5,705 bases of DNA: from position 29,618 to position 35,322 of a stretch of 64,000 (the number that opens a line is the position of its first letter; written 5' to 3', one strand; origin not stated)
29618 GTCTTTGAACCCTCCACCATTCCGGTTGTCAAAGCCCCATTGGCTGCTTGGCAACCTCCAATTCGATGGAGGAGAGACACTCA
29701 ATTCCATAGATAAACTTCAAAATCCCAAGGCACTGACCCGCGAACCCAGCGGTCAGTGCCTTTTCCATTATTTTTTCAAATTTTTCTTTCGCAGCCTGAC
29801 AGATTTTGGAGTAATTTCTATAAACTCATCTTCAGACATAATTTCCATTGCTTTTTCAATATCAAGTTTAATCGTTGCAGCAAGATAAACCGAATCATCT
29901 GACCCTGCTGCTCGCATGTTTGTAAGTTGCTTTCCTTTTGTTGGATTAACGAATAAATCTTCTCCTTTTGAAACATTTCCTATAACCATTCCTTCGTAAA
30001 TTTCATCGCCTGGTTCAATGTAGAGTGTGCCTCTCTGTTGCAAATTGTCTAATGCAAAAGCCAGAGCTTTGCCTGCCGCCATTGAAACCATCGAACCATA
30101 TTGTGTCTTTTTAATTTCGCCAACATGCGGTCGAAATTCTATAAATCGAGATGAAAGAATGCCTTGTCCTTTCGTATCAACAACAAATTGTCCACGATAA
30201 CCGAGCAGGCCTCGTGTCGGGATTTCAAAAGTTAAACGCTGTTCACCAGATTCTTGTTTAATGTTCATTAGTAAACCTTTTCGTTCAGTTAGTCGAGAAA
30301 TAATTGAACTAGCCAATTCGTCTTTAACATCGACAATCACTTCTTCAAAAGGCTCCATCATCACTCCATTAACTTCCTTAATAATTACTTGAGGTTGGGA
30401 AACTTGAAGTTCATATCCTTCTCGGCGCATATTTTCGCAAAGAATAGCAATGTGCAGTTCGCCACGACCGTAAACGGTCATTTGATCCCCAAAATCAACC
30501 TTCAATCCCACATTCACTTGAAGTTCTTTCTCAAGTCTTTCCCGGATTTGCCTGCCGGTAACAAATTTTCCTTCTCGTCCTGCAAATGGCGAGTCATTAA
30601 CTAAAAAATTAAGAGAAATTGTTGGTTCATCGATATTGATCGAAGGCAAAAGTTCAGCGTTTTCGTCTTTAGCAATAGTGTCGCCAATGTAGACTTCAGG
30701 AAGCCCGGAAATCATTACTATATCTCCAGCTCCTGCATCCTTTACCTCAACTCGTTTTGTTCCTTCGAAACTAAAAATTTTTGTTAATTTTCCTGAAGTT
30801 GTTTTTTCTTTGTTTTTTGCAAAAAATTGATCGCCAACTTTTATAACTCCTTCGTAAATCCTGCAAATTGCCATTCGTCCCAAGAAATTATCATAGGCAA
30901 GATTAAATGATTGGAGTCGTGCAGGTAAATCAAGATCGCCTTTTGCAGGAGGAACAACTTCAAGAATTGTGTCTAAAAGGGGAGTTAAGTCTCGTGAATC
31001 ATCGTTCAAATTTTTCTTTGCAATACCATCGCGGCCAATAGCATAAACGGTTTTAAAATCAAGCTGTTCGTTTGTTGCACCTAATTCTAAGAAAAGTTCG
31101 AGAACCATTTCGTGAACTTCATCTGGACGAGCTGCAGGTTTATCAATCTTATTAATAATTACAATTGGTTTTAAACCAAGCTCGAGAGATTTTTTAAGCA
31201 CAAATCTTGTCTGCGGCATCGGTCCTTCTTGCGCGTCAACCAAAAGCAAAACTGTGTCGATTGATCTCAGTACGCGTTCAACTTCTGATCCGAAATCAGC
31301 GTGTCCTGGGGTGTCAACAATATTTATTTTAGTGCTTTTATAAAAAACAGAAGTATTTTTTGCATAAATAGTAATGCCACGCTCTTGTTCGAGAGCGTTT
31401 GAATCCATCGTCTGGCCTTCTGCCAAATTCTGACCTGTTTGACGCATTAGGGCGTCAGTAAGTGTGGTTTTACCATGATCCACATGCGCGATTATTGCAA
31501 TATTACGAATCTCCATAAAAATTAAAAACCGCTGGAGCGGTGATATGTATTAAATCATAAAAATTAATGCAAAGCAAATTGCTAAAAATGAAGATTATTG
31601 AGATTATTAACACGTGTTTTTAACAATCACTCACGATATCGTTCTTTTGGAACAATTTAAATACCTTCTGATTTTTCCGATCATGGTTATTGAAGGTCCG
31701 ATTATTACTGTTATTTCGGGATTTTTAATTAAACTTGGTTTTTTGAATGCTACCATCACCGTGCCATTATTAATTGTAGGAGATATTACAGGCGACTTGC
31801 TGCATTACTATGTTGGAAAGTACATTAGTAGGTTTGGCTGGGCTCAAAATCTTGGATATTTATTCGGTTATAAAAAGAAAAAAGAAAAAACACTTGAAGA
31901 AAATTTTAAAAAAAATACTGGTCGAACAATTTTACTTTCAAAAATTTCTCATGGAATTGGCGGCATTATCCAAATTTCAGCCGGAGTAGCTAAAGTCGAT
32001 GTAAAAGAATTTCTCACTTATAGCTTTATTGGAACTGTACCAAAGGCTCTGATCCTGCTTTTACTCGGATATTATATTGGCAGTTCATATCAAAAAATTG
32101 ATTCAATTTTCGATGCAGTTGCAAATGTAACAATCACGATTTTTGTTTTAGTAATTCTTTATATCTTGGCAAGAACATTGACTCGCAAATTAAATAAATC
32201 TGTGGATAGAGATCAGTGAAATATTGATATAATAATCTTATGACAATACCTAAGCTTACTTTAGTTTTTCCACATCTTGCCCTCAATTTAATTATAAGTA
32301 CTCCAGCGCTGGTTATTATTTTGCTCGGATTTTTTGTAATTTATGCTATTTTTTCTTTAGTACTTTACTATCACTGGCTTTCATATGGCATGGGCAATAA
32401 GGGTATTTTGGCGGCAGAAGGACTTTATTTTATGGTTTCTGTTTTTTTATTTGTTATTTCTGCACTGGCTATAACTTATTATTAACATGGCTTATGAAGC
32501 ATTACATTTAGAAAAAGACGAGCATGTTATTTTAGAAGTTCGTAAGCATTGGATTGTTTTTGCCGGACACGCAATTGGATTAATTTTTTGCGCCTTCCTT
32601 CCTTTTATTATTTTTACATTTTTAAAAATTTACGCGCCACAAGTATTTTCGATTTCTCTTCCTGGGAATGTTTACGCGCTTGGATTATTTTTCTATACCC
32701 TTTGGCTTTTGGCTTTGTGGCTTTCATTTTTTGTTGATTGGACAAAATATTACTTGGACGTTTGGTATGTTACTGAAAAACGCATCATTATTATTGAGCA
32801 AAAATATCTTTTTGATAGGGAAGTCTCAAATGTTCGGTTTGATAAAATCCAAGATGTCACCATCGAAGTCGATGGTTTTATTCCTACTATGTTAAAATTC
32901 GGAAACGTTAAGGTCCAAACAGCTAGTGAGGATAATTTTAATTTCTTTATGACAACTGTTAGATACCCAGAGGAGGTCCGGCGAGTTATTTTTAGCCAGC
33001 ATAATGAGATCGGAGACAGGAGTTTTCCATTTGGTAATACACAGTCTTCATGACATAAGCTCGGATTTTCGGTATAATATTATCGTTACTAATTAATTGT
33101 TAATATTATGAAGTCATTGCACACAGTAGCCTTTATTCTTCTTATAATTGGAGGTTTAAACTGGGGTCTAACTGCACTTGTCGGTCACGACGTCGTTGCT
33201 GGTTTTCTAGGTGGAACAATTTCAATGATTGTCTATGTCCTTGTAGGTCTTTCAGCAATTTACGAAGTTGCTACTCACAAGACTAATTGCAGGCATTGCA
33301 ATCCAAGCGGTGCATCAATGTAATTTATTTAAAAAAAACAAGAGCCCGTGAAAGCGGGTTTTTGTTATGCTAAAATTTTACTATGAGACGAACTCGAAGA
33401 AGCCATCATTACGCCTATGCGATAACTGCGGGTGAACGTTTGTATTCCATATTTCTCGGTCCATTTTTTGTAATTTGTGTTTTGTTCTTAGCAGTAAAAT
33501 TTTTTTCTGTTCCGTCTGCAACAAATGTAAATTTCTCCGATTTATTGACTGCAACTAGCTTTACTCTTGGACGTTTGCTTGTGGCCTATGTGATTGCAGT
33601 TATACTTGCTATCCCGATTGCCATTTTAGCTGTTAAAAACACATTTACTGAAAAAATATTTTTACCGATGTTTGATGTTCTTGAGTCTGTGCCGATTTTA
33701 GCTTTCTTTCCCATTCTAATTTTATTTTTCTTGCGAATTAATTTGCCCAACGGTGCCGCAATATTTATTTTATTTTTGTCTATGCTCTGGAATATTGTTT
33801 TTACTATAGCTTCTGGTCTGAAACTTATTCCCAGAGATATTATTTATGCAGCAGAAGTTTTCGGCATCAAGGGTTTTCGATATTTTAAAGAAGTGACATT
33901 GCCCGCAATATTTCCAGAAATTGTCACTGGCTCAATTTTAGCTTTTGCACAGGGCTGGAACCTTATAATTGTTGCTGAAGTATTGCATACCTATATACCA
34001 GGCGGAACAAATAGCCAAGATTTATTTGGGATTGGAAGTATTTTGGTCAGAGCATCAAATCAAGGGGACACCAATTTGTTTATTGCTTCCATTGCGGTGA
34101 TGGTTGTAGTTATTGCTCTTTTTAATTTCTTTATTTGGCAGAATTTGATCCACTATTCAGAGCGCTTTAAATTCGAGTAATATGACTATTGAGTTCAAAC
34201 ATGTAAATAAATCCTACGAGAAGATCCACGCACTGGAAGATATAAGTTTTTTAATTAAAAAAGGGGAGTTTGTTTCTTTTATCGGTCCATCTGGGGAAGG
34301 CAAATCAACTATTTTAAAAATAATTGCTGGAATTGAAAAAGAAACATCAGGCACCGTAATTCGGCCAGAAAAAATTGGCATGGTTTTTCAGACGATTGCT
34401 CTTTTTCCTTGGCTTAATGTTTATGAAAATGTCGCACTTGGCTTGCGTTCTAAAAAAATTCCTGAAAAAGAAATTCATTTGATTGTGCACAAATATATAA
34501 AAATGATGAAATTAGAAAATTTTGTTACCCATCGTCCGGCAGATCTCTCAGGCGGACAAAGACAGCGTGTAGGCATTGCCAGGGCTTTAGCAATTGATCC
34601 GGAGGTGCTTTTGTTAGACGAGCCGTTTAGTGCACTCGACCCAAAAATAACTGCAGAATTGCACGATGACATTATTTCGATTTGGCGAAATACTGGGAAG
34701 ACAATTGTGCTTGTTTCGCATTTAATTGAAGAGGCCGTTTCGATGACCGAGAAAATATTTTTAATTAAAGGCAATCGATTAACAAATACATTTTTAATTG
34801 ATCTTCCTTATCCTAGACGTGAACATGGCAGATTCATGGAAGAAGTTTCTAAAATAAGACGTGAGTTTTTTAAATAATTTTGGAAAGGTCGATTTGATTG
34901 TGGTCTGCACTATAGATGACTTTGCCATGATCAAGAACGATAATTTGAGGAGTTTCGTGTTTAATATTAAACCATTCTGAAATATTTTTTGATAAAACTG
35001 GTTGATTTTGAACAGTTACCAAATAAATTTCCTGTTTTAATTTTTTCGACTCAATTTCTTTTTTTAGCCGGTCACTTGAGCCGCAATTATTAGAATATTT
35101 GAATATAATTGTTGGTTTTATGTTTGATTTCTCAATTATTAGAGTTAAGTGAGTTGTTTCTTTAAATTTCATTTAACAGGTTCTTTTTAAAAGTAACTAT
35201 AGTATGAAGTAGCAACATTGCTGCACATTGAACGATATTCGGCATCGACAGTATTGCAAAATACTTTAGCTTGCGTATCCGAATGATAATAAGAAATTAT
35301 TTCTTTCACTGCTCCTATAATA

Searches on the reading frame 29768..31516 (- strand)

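Call 89: search_protein_families(library=pfam, max_evalue=0.001, proteins=[window:29768-31516:-])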
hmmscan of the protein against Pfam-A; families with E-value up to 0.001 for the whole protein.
window:29768-31516:- (582 aa): 7 families
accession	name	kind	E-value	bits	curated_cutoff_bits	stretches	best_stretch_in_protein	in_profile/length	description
PF00009.33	GTP_EFTU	-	6.7e-53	179.5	26.5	1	2-189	2-187/188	Elongation factor Tu GTP binding domain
PF21018.2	BipA_C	-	2.9e-41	140.1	23.8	1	474-581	2-109/110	TypA/BipA C-terminal domain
PF00679.30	EFG_C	-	5.2e-17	62.1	27.9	1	386-469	2-86/89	Elongation factor G C-terminus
PF22042.2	EF-G_D2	-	3.1e-11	43.7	27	1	204-282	7-82/84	Elongation factor G domain 2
PF03144.31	GTP_EFTU_D2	-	2.2e-10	41.2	30.3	1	213-282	1-73/73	Elongation factor Tu domain 2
PF01926.29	MMR_HSR1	-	7.3e-07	29.7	21.9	1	6-123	2-113/113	50S ribosome-binding GTPase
PF00735.24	Septin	-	0.00055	19.7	26.2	0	6-75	7-75/280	Septin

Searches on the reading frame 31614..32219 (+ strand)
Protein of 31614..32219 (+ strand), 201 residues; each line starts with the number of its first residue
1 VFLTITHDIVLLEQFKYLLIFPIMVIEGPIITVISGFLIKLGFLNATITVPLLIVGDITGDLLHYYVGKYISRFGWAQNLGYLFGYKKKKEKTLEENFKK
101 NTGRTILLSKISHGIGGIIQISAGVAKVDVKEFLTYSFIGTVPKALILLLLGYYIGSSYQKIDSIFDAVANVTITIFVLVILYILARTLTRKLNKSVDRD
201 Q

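Call 89: search_protein_families(library=pfam, max_evalue=0.001, proteins=[window:31614-32219:+])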
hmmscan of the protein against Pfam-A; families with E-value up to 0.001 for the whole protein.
window:31614-32219:+ (201 aa): 1 family
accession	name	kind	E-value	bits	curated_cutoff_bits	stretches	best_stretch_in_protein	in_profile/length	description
PF09335.16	VTT_dom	-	7.6e-16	59.1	33.9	1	32-153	7-122/123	VTT domain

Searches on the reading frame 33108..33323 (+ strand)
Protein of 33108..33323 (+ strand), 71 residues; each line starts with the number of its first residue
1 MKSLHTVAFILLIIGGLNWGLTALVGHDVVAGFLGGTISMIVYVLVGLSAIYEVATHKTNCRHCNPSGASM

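Call 89: search_protein_families(library=pfam, max_evalue=0.001, proteins=[window:33108-33323:+])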
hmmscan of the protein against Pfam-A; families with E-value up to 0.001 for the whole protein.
window:33108-33323:+ (71 aa): 1 family
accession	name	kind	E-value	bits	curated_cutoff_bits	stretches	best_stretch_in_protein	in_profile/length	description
PF04070.17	DUF378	-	7.8e-16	58.1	25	1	3-55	2-57/60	Domain of unknown function (DUF378)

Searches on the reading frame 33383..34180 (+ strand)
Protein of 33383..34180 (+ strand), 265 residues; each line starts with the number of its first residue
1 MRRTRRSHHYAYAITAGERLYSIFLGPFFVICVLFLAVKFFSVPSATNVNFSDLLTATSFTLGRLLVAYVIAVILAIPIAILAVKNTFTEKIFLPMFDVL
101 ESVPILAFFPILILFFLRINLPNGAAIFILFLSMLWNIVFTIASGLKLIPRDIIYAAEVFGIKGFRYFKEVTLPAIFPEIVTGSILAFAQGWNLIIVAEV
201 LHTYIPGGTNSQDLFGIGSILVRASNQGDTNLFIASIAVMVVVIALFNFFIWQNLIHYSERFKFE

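Call 11: search_protein_families(library=pfam, proteins=[window:33383-34180:+])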
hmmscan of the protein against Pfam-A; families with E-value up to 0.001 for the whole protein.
window:33383-34180:+ (265 aa): 1 family
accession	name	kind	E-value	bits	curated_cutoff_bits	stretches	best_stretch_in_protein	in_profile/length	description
PF00528.27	BPD_transp_1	-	2.4e-22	80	26.4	1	76-250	5-170/184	Binding-protein-dependent transport system inner membrane component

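Call 90: search_protein_families(library=ncbifam, max_evalue=0.00001, proteins=[window:33383-34180:+])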
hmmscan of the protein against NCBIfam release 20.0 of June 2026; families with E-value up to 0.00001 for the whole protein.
window:33383-34180:+ (265 aa): 7 families
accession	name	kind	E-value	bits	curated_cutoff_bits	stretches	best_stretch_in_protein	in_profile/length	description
NF040733.1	ABC_perm_U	equivalog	9.1e-22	77.7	295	1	49-255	49-238/251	ABC transporter permease subunit SaoP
TIGR01183.1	ntrB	equivalog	1.6e-19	70.4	209.05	1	58-248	19-197/202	nitrate ABC transporter permease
NF007545.0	PRK10160.1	equivalog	1e-13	51.4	342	1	26-245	48-254/275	taurine ABC transporter permease TauC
NF008470.0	PRK11365.1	equivalog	3.4e-12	46.3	347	1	61-203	65-204/263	aliphatic sulfonate ABC transporter permease SsuC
TIGR03416.1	ABC_choXWV_perm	equivalog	1.4e-10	41.2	363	1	53-246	83-263/267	choline ABC transporter permease subunit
NF008196.0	PRK10952.1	equivalog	2.9e-09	36.2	439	1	60-237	148-319/356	glycine betaine/L-proline ABC transporter permease ProW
TIGR01581.1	Mo_ABC_porter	hypoth_equivalog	6.4e-06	25.8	210.3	1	131-190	112-170/225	ABC transporter permease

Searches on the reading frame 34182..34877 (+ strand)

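Call 11: search_protein_families(library=pfam, proteins=[window:34182-34877:+])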
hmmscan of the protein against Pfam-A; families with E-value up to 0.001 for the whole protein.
window:34182-34877:+ (231 aa): 3 families
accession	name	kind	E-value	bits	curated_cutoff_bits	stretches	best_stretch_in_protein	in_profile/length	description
PF00005.33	ABC_tran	-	1.1e-30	107.5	25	1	18-149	1-136/137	ABC transporter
PF13304.12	AAA_21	-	6.9e-08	33.3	27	1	119-180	235-298/304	AAA domain, putative AbiEii toxin, Type IV TA system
PF03193.22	RsgA_GTPase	-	0.00091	19.5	30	0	6-55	85-133/174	RsgA GTPase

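Call 90: search_protein_families(library=ncbifam, max_evalue=0.00001, proteins=[window:34182-34877:+])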
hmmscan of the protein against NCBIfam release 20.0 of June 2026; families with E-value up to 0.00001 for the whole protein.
window:34182-34877:+ (231 aa): 187 families (the best 25 are shown)
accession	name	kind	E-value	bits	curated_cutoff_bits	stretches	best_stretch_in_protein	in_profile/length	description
NF043075.1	MMSYN1_0197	equivalog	1.3e-58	198.6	550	1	3-196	3-207/341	spermidine/putrescine ABC transporter ATP-binding protein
TIGR03265.1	PhnT2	equivalog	6.4e-58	196.7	457.7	1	3-199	5-212/353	putative 2-aminoethylphosphonate ABC transporter ATP-binding protein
NF006987.0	PRK09452.1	equivalog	1.4e-57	195.1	482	1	3-200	18-226/378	spermidine/putrescine ABC transporter ATP-binding protein PotA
TIGR00968.1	3a0106s01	subfamily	1.8e-54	184.8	342.75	1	3-199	1-208/237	sulfate ABC transporter ATP-binding protein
NF040933.2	ABC_arch_GlcV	equivalog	3.7e-52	177.4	450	1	2-199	2-219/357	glucose ABC transporter ATP-binding protein GlcV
TIGR03415.1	ABC_choXWV_ATP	equivalog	9.6e-51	172.9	483.75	1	59-201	102-244/382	choline ABC transporter ATP-binding protein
NF008653.0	PRK11650.1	subfamily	1.4e-50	172.3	432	1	2-197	3-210/357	sn-glycerol-3-phosphate ABC transporter ATP-binding protein UgpC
TIGR01186.1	proV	subfamily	5.9e-50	170.4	326.6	1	16-197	7-205/363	betaine/proline/choline family ABC transporter ATP-binding protein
NF008421.0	PRK11248.1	equivalog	6e-49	166.8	357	1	4-198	3-205/255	taurine ABC transporter ATP-binding subunit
NF008233.0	PRK11000.1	equivalog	1e-48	166.1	568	1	3-200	4-212/369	maltose/maltodextrin ABC transporter ATP-binding protein MalK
NF008105.0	PRK10851.1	equivalog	2.9e-48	164.4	502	1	1-196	1-211/362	sulfate/thiosulfate ABC transporter ATP-binding protein CysA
NF040840.2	tungstate_WtpC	equivalog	4.2e-48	164.4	440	1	3-201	2-210/347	tungstate ABC transporter ATP-binding protein WtpC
TIGR01187.1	potA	subfamily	7.6e-48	163.2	355.6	1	34-201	2-180/325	polyamine ABC transporter ATP-binding protein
NF008621.0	PRK11607.1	equivalog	1.1e-47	162.7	613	1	3-196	20-224/377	putrescine ABC transporter ATP-binding subunit PotG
TIGR03258.1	PhnT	equivalog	1.4e-47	162.5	499.15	1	3-201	9-219/359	2-aminoethylphosphonate ABC transport system ATP-binding subunit PhnT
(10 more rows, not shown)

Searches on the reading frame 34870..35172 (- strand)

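Call 11: search_protein_families(library=pfam, proteins=[window:34870-35172:-])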
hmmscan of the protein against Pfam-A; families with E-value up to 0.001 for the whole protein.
window:34870-35172:- (100 aa): 1 family
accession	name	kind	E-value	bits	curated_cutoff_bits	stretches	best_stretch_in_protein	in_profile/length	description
PF11009.14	BrxC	-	5.5e-21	74.8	24.2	1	4-98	4-101/102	Monothiol bacilliredoxin BrxC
